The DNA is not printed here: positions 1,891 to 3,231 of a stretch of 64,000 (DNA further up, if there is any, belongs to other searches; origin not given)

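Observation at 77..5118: Second redox/metallocluster module: HdrD-like CCG protein divergent from a sigma-54-driven DUF134-DUF1847 fusion, Usp and PAS sigma-54 activator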

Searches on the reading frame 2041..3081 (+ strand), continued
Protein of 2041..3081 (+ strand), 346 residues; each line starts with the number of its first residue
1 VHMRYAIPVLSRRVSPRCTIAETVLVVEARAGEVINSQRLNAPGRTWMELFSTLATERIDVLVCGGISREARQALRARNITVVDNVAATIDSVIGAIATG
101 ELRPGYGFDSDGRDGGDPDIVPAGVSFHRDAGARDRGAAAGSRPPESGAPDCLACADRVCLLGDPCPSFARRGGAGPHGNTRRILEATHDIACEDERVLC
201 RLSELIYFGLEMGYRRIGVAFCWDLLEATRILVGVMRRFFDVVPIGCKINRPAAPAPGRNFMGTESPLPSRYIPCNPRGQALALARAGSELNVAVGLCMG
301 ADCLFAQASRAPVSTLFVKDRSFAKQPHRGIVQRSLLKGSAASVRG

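Call 38: search_protein_families(library=ncbifam, proteins=[L001:503-2503:-, L001:2496-3269:-, L001:3269-3967:-, L005:6749-7279:+], max_evalue=1)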
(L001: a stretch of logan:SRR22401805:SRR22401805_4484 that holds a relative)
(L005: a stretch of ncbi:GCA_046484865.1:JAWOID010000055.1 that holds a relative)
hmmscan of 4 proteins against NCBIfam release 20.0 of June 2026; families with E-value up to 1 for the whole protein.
L001:503-2503:- (666 aa): 4 families
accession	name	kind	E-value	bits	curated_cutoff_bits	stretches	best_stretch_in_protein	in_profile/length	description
NF045714.1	sulf_resp_HmcC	equivalog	1.9e-69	234.8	550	2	16-225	12-222/376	sulfate respiration complex protein HmcC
NF008133.1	PRK10881.1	equivalog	2.8e-61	208.1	450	2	12-220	19-229/377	Ni/Fe-hydrogenase cytochrome b subunit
NF041784.1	mnquin_red_QrcD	equivalog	2.3e-33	116.1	570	2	15-220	28-241/408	menaquinone reductase integral membrane subunit QrcD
NF045713.1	CxxCH_16_HmcA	equivalog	3.7e-05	22.5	400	2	508-626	133-254/541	sulfate respiration complex hexadecaheme cytochrome HmcA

L001:2496-3269:- (257 aa): 53 families (the best 25 are shown)
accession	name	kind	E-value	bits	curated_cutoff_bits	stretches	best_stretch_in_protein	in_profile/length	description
NF045715.1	sulf_resp_HmcB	equivalog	6.6e-63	212.6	420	1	2-241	37-286/307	sulfate respiration complex iron-sulfur protein HmcB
NF008134.0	PRK10882.1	equivalog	6.3e-56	189.8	263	1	4-242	41-317/329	hydrogenase 2 operon protein HybA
TIGR01582.1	FDH-beta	equivalog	2.5e-35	122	334.7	1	3-191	23-221/283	formate dehydrogenase subunit beta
TIGR02951.1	DMSO_dmsB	equivalog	5.8e-31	107.7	214.1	1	5-157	5-156/161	DMSO/selenate family reductase complex B subunit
NF045797.1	DsrO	equivalog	3.9e-26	91.9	200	1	3-169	45-217/235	sulfate reduction electron transfer complex DsrMKJOP subunit DsrO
TIGR03149.1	cyt_nit_nrfC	equivalog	8.9e-24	84.1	377.6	1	4-168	41-198/225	cytochrome c nitrite reductase Fe-S protein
NF011569.0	PRK14993.1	equivalog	1.3e-22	80.5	416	1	3-153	45-187/244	tetrathionate reductase subunit TtrB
NF041715.1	arsenate_red_ArrB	equivalog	7.8e-20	71.4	450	2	4-117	5-110/233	arsenate respiratory reductase iron-sulfur subunit ArrB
NF045766.1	PhenlGlyoxDHPadI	equivalog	6.3e-19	68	700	1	3-159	6-143/443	NADH-dependent phenylglyoxylate dehydrogenase subunit beta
NF041782.1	mnquin_red_QrcC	equivalog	8.7e-19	68.1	400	2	4-117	3-122/239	menaquinone reductase iron-sulfur cluster-binding subunit QrcC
NF038355.1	FDH3_beta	equivalog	1.2e-17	64.5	240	1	4-130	5-123/180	formate dehydrogenase FDH3 subunit beta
NF009408.0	PRK12769.1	equivalog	9.4e-17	60.4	1003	1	3-167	4-160/659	formate-dependent uric acid utilization protein AegA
TIGR03478.1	DMSO_red_II_bet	subfamily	9.6e-16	57.6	480.7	1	62-156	129-222/321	DMSO reductase family type II enzyme, iron-sulfur subunit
NF009451.0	PRK12809.1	equivalog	1.5e-15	56.5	1154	1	2-154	3-139/639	formate-dependent uric acid utilization protein YgfT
NF042979.1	EthbenzDh_ebdB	equivalog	2.2e-15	56.4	740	1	62-163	151-251/354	ethylbenzene dehydrogenase subunit beta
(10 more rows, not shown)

L001:3269-3967:- (232 aa): 4 families
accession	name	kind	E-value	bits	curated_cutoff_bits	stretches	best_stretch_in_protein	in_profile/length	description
NF045723.1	memb_anch_TmcC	equivalog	2.1e-32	112.4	240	1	4-205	3-202/218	TmcC family electron transfer complex membrane anchor subunit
NF045716.1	sulf_resp_HmcE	equivalog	1.3e-29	103.4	275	1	4-205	1-204/226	sulfate respiration complex protein HmcE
NF038018.1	qmoC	equivalog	0.00012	21.6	300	1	78-199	235-352/360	quinone-interacting membrane-bound oxidoreductase complex subunit QmoC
TIGR00351.1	narI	equivalog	0.4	10.5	105.55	0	107-161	90-142/225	respiratory nitrate reductase subunit gamma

L005:6749-7279:+ (176 aa): 0 families

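Call 39: search_protein_families(library=pfam, proteins=[L001:503-2503:-, L001:2496-3269:-, L001:3269-3967:-, L005:6749-7279:+], max_evalue=1)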
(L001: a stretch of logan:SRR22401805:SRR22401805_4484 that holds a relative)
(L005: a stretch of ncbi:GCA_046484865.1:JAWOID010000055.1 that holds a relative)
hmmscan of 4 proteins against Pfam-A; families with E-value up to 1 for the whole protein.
L001:503-2503:- (666 aa): 5 families
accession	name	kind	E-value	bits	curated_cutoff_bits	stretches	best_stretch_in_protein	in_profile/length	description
PF03916.19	NrfD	-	5.3e-11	43.1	25.8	2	35-223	3-200/313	Polysulphide reductase, NrfD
PF02085.21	Cytochrom_CIII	-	3e-09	37.5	22.9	2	524-624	23-101/101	Class III cytochrome C family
PF14522.11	Cytochrome_C7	-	1.2e-05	25.4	24.8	2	506-572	12-67/67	Cytochrome c7 and related cytochrome c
PF14537.11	Cytochrom_c3_2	-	0.0055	17.6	25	2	547-624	7-78/79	Cytochrome c3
PF22113.1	Mtrc-MtrF_II-IV_dom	-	0.13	12.2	30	2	561-610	117-168/176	Outer membrane cytochrome MtrC/MtrF-like, domains II/IV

L001:2496-3269:- (257 aa): 15 families
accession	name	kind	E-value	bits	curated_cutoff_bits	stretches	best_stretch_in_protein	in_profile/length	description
PF13247.11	Fer4_11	-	6.3e-23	81.3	26.2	1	59-154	5-100/100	4Fe-4S dicluster domain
PF12838.12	Fer4_7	-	1.9e-10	41.5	27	2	95-148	1-52/52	4Fe-4S dicluster domain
PF13187.11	Fer4_9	-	1.3e-09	38.4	27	2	95-148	1-51/52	4Fe-4S dicluster domain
PF13237.11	Fer4_10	-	1.5e-09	38.1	25.5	2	89-145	2-53/53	4Fe-4S dicluster domain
PF12837.12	Fer4_6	-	3.5e-09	36.6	25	2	89-110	2-23/24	4Fe-4S binding domain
PF12797.12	Fer4_2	-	7.9e-08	32.2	24.5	2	88-108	2-22/22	4Fe-4S binding domain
PF00037.32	Fer4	-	7.3e-07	29.2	21.1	3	89-110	1-22/24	4Fe-4S binding domain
PF14697.11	Fer4_21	-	0.0022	18.5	35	3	61-108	5-53/59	4Fe-4S dicluster domain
PF13534.11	Fer4_17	-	0.0078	17.2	22.2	0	95-141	1-47/61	4Fe-4S dicluster domain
PF12800.12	Fer4_4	-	0.0097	16.7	24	2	94-108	2-16/17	4Fe-4S binding domain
PF13183.11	Fer4_8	-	0.011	16.7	27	1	8-78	2-66/68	4Fe-4S dicluster domain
PF13459.11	Fer4_15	-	0.02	16.1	22.4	2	4-33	1-30/66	4Fe-4S single cluster domain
PF12798.12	Fer4_3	-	0.049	14.9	27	2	96-109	1-14/15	4Fe-4S binding domain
PF13484.11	Fer4_16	-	0.15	13.3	30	0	95-108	52-65/66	4Fe-4S double cluster binding domain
PF25160.1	LdpA_Fe-S-bd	-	0.6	10.4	27.6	0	8-21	25-38/49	LdpA Fe-S cluster-binding domain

L001:3269-3967:- (232 aa): 2 families
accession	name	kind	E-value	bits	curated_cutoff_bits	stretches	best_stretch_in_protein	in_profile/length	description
PF02665.19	Nitrate_red_gam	-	0.015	15.3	22.9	2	80-162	62-140/217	Nitrate reductase gamma subunit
PF02632.19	BioY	-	0.11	12.9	25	1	119-160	6-46/140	BioY family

L005:6749-7279:+ (176 aa): 2 families
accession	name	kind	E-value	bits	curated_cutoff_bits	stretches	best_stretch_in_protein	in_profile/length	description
PF00582.32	Usp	-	0.0012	19.9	24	1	16-115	12-110/141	Universal stress protein family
PF00795.27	CN_hydrolase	-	0.26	11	23.2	1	81-155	138-220/256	Carbon-nitrogen hydrolase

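Call 41: search_solved_structures(query=A1, max_evalue=1)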
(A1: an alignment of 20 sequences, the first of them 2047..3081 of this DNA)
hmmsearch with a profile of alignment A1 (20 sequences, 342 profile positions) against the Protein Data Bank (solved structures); distinct sequences matched with E-value up to 1: 8.
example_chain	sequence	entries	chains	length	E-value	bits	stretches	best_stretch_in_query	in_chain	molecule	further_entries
1rdu_A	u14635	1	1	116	4.9e-05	25.7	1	8-102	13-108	conserved hypothetical protein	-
2yx6_A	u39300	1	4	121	0.00011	24.6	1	23-111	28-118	Hypothetical protein PH0822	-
1t3v_A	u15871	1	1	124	0.0087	18.3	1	22-109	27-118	conserved hypothetical protein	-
1o13_A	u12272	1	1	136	0.012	17.9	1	23-109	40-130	probable NifB protein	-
4u3m_Q2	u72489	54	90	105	0.38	12.9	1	118-174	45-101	60S ribosomal protein L42-A | 60S ribosomal protein L42 | 60S ribosomal protein L42-B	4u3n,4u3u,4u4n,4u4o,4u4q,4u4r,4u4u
3j6x_82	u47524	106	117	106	0.38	12.9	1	118-174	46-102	60S ribosomal protein L42 | 60S ribosomal protein rpL42 (L44e) | 60S ribosomal protein L42-A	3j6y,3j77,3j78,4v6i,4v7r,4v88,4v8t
6t4q_Lo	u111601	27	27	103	0.53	12.5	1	117-172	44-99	60S ribosomal protein L42-A | Large ribosomal subunit protein eL42A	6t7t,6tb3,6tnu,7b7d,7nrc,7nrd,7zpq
6woo_o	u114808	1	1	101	0.75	12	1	117-171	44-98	eL42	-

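Call 47: find_homologous_proteins(query=L005:6749-7279:+)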
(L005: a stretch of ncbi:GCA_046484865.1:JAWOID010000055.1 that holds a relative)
Query L005:6749-7279:+ (176 aa): 460 proteins with E <= 0.001 among 993 candidates; the best 120 are listed.
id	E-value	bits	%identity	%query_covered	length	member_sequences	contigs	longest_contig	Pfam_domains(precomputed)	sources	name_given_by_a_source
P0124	5.1e-117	406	100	100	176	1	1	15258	-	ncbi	ncbi:MAG: universal stress protein [Candidatus Krumholzibacteriia bacterium]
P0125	6.1e-84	298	74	100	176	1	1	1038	-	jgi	jgi:hypothetical protein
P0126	2.4e-82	293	72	100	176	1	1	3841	-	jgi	jgi:hypothetical protein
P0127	1.3e-81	291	72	100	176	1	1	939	-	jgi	jgi:hypothetical protein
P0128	1.2e-78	281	69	99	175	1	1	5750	-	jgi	jgi:hypothetical protein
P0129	3.4e-78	279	69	100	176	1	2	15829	-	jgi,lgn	jgi:hypothetical protein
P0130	1.0e-75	271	67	100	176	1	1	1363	-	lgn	-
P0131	1.3e-73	264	66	99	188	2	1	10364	-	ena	-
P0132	2.8e-72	260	65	98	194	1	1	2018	-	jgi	jgi:hypothetical protein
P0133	2.9e-72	260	68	99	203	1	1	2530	-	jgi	jgi:hypothetical protein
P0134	3.2e-72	260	67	99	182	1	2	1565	-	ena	-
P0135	1.9e-71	257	61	100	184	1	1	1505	-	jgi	jgi:hypothetical protein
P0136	1.9e-71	257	63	100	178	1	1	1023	-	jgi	jgi:hypothetical protein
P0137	4.0e-71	256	64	99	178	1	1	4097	-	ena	-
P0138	7.5e-71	255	64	99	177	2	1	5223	-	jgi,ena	-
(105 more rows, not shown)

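Call 49: search_solved_structures(query=A5, max_evalue=10, show_alignments=1)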
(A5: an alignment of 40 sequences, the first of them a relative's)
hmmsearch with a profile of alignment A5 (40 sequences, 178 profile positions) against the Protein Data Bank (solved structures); distinct sequences matched with E-value up to 10: 9.
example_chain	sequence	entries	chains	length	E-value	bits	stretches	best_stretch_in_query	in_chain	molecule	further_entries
2b2n_A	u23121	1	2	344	0.094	15.7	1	124-173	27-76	Transcription-repair coupling factor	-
3hjh_A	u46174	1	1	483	0.12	15.3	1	124-173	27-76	Transcription-repair-coupling factor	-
9n07_A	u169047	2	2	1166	0.25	14.3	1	124-173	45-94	Transcription-repair-coupling factor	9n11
2eyq_A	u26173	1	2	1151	0.26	14.3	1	124-173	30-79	Transcription-repair coupling factor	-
6x26_A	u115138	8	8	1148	0.26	14.2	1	124-173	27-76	Transcription-repair-coupling factor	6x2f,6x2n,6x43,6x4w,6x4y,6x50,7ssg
6xeo_A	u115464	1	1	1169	0.26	14.2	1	124-173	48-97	Transcription-repair-coupling factor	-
3lhk_A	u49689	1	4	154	0.62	13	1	87-147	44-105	putative DNA binding protein MJ0014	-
3lhf_A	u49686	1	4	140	0.67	12.9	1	95-160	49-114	Serine Recombinase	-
2w1v_A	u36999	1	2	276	1.9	11.4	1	83-114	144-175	NITRILASE HOMOLOG 2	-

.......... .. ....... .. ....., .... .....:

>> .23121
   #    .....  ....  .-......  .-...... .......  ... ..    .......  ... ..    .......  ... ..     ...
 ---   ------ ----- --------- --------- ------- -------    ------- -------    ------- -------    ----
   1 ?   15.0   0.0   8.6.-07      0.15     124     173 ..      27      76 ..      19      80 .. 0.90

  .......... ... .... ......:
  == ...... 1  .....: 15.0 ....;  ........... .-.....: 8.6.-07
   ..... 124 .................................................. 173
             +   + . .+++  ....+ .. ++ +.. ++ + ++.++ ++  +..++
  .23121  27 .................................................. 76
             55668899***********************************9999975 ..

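Call 56: predict_structure(alignment_id=A4)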
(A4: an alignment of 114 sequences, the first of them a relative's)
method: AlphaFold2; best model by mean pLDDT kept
length: 341 residues; sequences in the alignment: 114
mean_pLDDT: 80.3   pTM: 0.53
mean pLDDT of the five models: 80.3, 79.1, 78.7, 77.5, 75.6
residues with pLDDT >= 90: 159; 70-90: 92; 50-70: 41; < 50: 49
segments of 3 or more residues with pLDDT < 50: 109-142, 316-324, 326-328, 339-341
pLDDT, mean of each block of 10 residues (from residue 1): 94 89 96 96 89 97 90 96 83 91 58 41 39 44 70 88 85 90 77 74 93 95 91 97 88 71 73 97 97 92 96 55 49 53 45
secondary structure, 60 per line:
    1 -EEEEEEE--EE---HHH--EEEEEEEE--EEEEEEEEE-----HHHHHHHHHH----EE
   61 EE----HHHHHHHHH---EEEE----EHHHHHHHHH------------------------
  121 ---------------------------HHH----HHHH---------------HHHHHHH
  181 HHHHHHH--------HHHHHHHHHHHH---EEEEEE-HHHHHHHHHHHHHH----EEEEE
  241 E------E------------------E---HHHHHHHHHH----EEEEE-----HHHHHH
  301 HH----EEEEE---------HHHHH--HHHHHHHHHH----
elements in order: E2-8 E21-28 E31-39 H45-54 E59-62 H67-75 E79-82 H88-96 H155-158 H174-187 H196-207 E211-216 H218-231 E236-241 H271-280 E285-289 H295-302 E307-311 H321-325 H328-337

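Call 58: predict_structure(alignment_id=A5)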
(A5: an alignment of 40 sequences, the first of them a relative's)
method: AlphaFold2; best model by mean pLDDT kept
length: 176 residues; sequences in the alignment: 40
mean_pLDDT: 84.9   pTM: 0.84
mean pLDDT of the five models: 84.9, 84.3, 82.6, 82.3, 81.1
residues with pLDDT >= 90: 72; 70-90: 87; 50-70: 15; < 50: 2
segments of 3 or more residues with pLDDT < 50: none
pLDDT, mean of each block of 10 residues (from residue 1): 76 90 95 93 73 64 79 86 85 75 88 93 85 92 94 93 85 81
secondary structure, 60 per line:
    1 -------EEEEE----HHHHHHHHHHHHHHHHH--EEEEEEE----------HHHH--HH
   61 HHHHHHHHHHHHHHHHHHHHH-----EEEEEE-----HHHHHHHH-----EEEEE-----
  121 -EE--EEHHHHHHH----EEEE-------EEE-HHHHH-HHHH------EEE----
elements in order: E8-12 H17-33 E36-42 H53-56 H59-81 E87-92 H98-105 E111-115 H128-134 E139-142 E150-152 H154-158 H160-163 E170-172

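Call 60: fold_search(model_id=the predicted structure, library=pdb)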
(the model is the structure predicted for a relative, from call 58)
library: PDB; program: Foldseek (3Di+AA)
matches with E <= 10: 1501; with E <= 0.001: 33
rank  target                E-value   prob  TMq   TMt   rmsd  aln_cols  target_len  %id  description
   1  3hgm_D                1.9e-05  1.00  0.53  0.63   5.7       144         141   18  Universal Stress Protein TeaD from the TRAP transporter TeaABC of Halomonas elongata (released 2010-03-02)
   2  3hgm_C                3.6e-05  1.00  0.50  0.63   5.9       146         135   16  Universal Stress Protein TeaD from the TRAP transporter TeaABC of Halomonas elongata (released 2010-03-02)
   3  3fg9_C                6.4e-05  1.00  0.51  0.58   6.4       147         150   15  The crystal structure of an universal stress protein UspA family protein from Lactobacillus plantarum WCFS1 (released 2008-12-23)
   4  3qtb_B                8.3e-05  1.00  0.48  0.60   5.9       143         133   12  Structure of the universal stress protein from Archaeoglobus fulgidus in complex with dAMP (released 2011-03-30)
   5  6hcd_B                1.0e-04  1.00  0.46  0.59   6.8       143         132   12  Structure of universal stress protein from Archaeoglobus fulgidus (released 2018-08-29)
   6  3cis_A                1.1e-04  1.00  0.54  0.35   4.7       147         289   20  The Crystal Structure of Rv2623 from Mycobacterium tuberculosis (released 2009-03-17)
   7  3hgm_A                1.2e-04  1.00  0.54  0.63   6.2       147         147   18  Universal Stress Protein TeaD from the TRAP transporter TeaABC of Halomonas elongata (released 2010-03-02)
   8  3cis_C                1.2e-04  1.00  0.54  0.35   4.8       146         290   17  The Crystal Structure of Rv2623 from Mycobacterium tuberculosis (released 2009-03-17)
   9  3cis_E                1.3e-04  1.00  0.54  0.35   4.7       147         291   20  The Crystal Structure of Rv2623 from Mycobacterium tuberculosis (released 2009-03-17)
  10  6hcd_D                1.4e-04  1.00  0.47  0.59   6.4       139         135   12  Structure of universal stress protein from Archaeoglobus fulgidus (released 2018-08-29)
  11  3s3t_B                1.5e-04  1.00  0.57  0.68   5.0       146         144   17  Universal stress protein UspA from Lactobacillus plantarum (released 2011-06-08)
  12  4wny                  1.5e-04  1.00  0.50  0.64   5.3       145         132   20  Crystal structure of a protein from the universal stress protein family from Burkholderia pseudomallei (released 2014-11-05)
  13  3fg9_A                1.9e-04  1.00  0.53  0.59   6.1       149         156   13  The crystal structure of an universal stress protein UspA family protein from Lactobacillus plantarum WCFS1 (released 2008-12-23)
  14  7ji4                  1.9e-04  1.00  0.47  0.62   5.8       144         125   15  Universal stress protein (USP) domain of KdpD histidine kinase in complex with second messenger c-di-AMP (released 2021-05-26)
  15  3fg9_B                1.9e-04  1.00  0.48  0.55   5.4       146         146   14  The crystal structure of an universal stress protein UspA family protein from Lactobacillus plantarum WCFS1 (released 2008-12-23)
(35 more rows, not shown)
